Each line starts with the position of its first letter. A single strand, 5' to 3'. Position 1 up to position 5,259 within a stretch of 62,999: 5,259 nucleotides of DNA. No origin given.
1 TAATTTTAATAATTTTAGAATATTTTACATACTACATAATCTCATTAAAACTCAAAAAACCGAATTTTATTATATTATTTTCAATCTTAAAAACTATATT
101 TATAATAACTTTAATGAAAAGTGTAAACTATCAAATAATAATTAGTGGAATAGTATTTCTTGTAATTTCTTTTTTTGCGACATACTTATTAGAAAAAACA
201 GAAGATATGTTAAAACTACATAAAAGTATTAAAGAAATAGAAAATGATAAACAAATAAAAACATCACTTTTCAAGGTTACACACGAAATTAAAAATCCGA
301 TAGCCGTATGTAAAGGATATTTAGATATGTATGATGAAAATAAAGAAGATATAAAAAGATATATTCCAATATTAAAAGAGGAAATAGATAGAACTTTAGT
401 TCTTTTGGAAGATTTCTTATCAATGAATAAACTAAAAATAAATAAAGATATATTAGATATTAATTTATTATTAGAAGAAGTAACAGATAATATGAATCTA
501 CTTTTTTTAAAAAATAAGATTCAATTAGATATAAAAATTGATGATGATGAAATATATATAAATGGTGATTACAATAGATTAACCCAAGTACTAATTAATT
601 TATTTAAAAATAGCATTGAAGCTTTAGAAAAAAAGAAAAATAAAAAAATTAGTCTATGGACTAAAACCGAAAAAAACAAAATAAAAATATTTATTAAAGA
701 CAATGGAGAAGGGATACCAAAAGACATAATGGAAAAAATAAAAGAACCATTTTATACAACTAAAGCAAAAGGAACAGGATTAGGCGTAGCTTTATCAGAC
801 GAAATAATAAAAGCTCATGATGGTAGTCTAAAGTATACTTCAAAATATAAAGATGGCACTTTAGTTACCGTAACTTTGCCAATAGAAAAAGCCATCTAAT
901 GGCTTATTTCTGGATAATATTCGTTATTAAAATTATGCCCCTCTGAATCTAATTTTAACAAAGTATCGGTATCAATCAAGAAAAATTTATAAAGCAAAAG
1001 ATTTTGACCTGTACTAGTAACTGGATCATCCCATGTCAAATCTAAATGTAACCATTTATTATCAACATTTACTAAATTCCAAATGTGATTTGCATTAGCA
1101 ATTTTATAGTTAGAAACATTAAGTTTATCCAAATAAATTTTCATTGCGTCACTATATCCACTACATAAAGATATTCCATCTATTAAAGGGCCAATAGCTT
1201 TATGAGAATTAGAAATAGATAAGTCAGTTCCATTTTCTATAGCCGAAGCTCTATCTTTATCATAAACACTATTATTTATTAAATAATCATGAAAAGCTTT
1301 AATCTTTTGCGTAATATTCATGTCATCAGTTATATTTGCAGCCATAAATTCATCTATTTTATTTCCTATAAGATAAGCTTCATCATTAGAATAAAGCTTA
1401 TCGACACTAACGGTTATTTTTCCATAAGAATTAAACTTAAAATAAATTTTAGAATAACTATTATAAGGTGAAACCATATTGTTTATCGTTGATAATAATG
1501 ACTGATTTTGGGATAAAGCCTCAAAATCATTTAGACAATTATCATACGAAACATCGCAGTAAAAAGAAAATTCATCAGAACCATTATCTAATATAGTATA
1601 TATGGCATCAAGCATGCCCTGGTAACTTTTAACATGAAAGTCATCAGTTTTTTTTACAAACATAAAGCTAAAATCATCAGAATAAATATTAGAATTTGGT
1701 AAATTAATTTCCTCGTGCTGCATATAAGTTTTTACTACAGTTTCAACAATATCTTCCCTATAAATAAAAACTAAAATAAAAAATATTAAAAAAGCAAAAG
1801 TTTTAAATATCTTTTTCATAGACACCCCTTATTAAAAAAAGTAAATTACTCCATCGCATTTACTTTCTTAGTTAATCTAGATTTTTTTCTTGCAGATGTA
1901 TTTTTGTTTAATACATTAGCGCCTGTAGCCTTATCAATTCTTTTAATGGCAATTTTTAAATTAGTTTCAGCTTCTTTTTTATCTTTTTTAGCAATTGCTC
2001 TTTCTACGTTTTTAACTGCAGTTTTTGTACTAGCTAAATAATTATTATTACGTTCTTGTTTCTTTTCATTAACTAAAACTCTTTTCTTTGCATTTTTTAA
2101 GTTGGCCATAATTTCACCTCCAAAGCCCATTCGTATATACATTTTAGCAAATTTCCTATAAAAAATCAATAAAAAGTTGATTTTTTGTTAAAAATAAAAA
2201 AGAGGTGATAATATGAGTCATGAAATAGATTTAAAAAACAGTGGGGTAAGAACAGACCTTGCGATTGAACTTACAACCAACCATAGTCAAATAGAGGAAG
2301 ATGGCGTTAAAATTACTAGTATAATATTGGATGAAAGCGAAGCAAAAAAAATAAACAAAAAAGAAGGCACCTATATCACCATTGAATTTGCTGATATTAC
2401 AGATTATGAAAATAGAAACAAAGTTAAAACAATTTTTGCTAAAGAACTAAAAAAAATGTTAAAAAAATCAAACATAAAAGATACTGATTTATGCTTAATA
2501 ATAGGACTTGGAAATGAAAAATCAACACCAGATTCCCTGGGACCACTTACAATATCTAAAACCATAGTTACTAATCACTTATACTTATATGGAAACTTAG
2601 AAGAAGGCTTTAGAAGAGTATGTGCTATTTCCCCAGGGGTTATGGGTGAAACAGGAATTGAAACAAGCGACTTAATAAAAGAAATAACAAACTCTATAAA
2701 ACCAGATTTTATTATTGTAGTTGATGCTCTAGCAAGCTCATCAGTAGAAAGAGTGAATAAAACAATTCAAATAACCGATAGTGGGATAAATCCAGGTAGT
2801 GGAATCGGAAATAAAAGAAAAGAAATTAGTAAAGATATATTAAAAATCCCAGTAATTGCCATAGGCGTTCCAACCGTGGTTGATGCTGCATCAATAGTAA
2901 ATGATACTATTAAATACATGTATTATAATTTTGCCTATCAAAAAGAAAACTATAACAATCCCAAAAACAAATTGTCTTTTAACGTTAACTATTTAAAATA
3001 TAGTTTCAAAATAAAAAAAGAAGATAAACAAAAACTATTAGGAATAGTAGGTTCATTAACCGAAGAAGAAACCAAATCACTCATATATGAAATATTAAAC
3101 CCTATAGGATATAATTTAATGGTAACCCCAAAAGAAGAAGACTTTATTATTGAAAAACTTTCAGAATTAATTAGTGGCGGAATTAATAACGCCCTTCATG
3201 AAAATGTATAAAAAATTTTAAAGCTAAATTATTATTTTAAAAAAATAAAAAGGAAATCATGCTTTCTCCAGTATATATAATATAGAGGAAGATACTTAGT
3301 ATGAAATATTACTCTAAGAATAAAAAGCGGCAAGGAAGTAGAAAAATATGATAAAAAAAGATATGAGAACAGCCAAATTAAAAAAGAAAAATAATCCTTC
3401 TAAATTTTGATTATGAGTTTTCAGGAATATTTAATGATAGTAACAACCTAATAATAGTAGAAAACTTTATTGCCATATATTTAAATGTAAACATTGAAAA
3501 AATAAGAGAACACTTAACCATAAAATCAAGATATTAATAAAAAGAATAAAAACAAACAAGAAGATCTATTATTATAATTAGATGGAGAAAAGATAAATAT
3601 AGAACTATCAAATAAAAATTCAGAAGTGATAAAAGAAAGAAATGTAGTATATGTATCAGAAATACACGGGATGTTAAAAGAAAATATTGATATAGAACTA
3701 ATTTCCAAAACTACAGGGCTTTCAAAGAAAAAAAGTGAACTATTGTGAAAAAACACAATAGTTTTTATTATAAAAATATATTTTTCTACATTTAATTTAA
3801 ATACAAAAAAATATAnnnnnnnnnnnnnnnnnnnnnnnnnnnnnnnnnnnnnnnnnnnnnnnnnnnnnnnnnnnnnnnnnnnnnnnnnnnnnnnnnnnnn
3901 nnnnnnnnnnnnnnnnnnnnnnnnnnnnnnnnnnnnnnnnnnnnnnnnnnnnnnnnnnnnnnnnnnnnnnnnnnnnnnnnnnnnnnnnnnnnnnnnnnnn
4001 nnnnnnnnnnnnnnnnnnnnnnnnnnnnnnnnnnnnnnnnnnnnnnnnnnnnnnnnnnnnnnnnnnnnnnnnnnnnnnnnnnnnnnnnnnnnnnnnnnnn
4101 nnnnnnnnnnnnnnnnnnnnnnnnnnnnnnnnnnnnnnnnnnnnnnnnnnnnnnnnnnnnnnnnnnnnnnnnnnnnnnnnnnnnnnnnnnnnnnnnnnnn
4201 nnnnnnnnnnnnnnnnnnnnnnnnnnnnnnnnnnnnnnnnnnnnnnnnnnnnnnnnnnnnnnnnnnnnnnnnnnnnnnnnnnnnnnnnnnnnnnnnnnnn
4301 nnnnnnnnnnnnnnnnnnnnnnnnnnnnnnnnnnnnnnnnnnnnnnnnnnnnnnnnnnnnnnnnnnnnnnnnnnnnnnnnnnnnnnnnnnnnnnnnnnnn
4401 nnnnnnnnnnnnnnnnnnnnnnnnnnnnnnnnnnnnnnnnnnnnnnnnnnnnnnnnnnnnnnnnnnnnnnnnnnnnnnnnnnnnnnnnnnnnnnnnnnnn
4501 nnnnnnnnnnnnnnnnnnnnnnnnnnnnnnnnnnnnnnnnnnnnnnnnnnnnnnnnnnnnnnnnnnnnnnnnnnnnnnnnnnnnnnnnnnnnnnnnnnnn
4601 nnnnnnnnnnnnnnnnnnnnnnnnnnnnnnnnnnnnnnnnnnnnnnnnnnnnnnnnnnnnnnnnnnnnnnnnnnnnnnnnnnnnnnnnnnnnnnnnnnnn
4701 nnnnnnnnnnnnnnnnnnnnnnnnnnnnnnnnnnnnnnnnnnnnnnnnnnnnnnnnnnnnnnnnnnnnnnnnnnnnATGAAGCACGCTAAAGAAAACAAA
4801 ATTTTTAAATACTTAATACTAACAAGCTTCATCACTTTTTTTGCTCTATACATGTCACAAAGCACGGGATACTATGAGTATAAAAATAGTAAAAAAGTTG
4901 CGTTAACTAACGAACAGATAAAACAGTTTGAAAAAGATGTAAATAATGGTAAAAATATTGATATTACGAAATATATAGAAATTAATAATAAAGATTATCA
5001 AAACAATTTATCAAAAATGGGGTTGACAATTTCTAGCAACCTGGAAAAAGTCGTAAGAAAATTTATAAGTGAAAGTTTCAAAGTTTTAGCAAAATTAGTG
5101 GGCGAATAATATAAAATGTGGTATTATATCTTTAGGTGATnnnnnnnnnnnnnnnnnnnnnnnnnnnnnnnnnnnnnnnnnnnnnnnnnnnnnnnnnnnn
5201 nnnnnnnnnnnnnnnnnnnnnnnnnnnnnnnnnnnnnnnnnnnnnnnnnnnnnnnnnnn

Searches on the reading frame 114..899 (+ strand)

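Call 21: search_protein_families(library=pfam, proteins=[window:114-899:+], max_evalue=0.01)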
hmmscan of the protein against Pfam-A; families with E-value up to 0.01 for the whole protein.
window:114-899:+ (261 aa): 4 families
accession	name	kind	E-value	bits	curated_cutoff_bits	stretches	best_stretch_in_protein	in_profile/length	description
PF02518.31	HATPase_c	-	3.4e-24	85.9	26.4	1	151-258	1-110/111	Histidine kinase-, DNA gyrase B-, and HSP90-like ATPase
PF00512.31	HisKA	-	7.7e-10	39.1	26.9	1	55-107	9-63/66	His Kinase A (phospho-acceptor) domain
PF14501.12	HATPase_c_5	-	1.3e-06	28.7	22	1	156-244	6-91/102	GHKL domain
PF13589.12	HATPase_c_3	-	0.0004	20.8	25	1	156-207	3-51/137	Histidine kinase-, DNA gyrase B-, and HSP90-like ATPase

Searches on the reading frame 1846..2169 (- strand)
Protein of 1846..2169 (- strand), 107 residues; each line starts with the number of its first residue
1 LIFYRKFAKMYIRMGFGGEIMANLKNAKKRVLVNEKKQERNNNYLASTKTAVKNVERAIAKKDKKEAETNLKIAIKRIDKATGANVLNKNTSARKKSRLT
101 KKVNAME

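Call 21: search_protein_families(library=pfam, proteins=[window:1846-2169:-], max_evalue=0.01)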
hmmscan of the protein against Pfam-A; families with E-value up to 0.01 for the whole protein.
window:1846-2169:- (107 aa): 1 family
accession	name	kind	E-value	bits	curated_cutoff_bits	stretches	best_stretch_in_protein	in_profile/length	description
PF01649.23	Ribosomal_S20p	-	6.3e-21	75.3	29.5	1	22-104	1-83/83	Ribosomal protein S20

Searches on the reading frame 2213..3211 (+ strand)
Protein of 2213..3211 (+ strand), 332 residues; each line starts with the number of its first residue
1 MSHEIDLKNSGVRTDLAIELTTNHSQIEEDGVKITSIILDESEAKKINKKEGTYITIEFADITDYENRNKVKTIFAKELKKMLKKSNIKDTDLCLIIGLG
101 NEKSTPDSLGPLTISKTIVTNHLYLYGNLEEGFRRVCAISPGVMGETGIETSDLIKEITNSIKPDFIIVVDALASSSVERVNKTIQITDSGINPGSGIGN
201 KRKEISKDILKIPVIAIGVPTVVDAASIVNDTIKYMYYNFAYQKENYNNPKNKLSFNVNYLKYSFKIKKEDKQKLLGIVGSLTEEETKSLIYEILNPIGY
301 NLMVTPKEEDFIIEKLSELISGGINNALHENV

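Call 21: search_protein_families(library=pfam, proteins=[window:2213-3211:+], max_evalue=0.01)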
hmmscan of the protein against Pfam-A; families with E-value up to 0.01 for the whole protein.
window:2213-3211:+ (332 aa): 2 families
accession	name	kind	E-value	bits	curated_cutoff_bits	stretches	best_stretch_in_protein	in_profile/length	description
PF03418.19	Peptidase_A25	-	5.7e-113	377.9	27.8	1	26-332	28-344/353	Germination protease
PF06866.16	DUF1256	-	4.6e-10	39.6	27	1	72-204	10-125/164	Protein of unknown function (DUF1256)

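Call 38: find_encoding_contigs(protein=window:2213-3211:+, flank=10000, max_places=8)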
Protein window:2213-3211:+ (332 aa): 15 contigs read that carry it; 8 places shown.
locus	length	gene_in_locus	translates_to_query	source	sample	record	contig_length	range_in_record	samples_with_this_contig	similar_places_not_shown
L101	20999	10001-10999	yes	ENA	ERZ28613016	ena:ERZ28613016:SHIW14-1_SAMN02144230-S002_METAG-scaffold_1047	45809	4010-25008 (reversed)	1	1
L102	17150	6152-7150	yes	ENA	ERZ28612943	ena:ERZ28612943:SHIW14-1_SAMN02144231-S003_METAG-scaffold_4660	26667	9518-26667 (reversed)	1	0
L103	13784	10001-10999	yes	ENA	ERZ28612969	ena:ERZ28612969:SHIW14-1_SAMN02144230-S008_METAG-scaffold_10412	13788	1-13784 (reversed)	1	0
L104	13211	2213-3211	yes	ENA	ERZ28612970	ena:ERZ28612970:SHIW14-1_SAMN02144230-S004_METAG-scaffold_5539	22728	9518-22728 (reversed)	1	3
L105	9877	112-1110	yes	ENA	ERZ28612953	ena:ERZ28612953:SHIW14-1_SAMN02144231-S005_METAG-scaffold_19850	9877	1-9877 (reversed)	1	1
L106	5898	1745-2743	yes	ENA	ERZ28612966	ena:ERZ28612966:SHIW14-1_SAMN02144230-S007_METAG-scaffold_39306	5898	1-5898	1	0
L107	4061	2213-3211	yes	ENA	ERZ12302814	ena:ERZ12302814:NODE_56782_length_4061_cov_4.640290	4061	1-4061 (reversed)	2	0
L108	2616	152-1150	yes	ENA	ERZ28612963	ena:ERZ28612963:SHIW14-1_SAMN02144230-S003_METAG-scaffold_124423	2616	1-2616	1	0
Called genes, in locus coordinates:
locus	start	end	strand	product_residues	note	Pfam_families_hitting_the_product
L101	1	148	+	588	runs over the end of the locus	PF02518:HATPase_c (weak), PF00072:Response_reg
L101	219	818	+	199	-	PF13529:Peptidase_C39_2 (weak)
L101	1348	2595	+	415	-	PF00579:tRNA-synt_1b, PF22421:SYY_C-terminal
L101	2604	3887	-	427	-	PF02403:Seryl_tRNA_N, PF00587:tRNA-synt_2b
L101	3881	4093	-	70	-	-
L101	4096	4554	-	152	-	-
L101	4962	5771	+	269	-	PF01149:Fapy_DNA_glyco, PF06831:H2TH, PF06827:zf-FPG_IleRS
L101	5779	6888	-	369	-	PF01467:CTP_transf_like (weak), PF05636:HIGH_NTase1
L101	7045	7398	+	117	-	PF07963:N_methyl (weak)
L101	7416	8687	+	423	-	PF00512:HisKA, PF02518:HATPase_c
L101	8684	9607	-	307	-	-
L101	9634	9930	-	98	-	PF01649:Ribosomal_S20p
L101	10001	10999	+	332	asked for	PF03418:Peptidase_A25, PF06866:DUF1256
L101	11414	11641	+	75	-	-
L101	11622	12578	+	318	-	PF07454:SpoIIP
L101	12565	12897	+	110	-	-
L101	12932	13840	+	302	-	PF01261:AP_endonuc_2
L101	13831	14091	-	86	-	-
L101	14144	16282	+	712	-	PF03717:PBP_dimer, PF00905:Transpeptidase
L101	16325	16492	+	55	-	PF00471:Ribosomal_L33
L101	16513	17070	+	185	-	PF08207:EFP_N, PF01132:EFP, PF09285:Elong-fact-P_C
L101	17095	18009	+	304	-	PF28159:CEP89 (weak)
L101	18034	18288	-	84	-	-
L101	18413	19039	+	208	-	PF02390:Methyltransf_4, PF13847:Methyltransf_31, PF13649:Methyltransf_25 (faint)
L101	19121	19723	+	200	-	-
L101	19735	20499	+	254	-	-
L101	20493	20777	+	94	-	-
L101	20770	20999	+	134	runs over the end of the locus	-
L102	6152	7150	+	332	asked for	PF03418:Peptidase_A25, PF06866:DUF1256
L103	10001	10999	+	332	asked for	PF03418:Peptidase_A25, PF06866:DUF1256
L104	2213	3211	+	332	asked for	PF03418:Peptidase_A25, PF06866:DUF1256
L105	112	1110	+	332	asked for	PF03418:Peptidase_A25, PF06866:DUF1256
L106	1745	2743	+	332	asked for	PF03418:Peptidase_A25, PF06866:DUF1256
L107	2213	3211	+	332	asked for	PF03418:Peptidase_A25, PF06866:DUF1256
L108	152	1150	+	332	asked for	PF03418:Peptidase_A25, PF06866:DUF1256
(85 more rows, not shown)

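Call 47: search_protein_families(library=ncbifam, proteins=[L101:7045-7398:+], max_evalue=0.001)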
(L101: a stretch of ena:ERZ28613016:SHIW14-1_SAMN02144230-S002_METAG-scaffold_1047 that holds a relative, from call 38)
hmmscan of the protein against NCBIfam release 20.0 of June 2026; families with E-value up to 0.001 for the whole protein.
L101:7045-7398:+ (117 aa): 10 families
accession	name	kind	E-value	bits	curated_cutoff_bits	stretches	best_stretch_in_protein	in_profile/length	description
TIGR01710.1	typeII_sec_gspG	equivalog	2.8e-09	37.1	88.85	1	4-111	1-101/134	type II secretion system major pseudopilin GspG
NF040999.1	pilin_ComGC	equivalog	2.1e-08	34.2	75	1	4-87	2-81/84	competence type IV pilus major pilin ComGC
TIGR02532.1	IV_pilin_GFxxxE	domain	5.3e-08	32.4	16.3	1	4-25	2-23/24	prepilin-type N-terminal cleavage/methylation domain-containing protein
TIGR01708.2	typeII_sec_gspH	equivalog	1.2e-05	25.4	80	1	4-27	2-25/169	type II secretion system minor pseudopilin GspH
NF041775.1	typeIV_PilA_Myxo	equivalog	4.7e-05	23.5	400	1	2-30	9-37/214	type IV pilin protein PilA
TIGR02596.1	TIGR02596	subfamily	9.2e-05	22.6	70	1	6-38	1-33/196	Verru_Chthon cassette protein D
NF041013.1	T4P_ComGE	equivalog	0.0001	22.3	49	1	2-39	2-39/83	competence type IV pilus minor pilin ComGE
NF040982.1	ComGD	equivalog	0.00027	21.4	70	0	3-51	1-50/139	competence type IV pilus minor pilin ComGD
NF007862.0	PRK10574.1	equivalog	0.00029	21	138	1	1-33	2-34/145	prepilin peptidase-dependent pilin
NF041002.1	pilin_ComGF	equivalog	0.00093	19.4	80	0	3-46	1-44/139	competence type IV pilus minor pilin ComGF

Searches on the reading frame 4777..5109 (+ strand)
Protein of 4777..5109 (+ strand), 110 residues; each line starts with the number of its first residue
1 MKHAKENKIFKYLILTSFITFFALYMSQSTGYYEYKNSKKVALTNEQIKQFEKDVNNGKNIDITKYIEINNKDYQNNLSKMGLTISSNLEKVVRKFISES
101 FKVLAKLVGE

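Call 21: search_protein_families(library=pfam, proteins=[window:4777-5109:+], max_evalue=0.01)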
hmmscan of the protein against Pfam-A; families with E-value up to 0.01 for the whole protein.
window:4777-5109:+ (110 aa): 1 family
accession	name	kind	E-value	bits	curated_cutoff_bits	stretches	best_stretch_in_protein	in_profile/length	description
PF15104.11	CFAP141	-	0.0011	19.3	27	1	16-87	15-84/86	Cilia- and flagella-associated protein 141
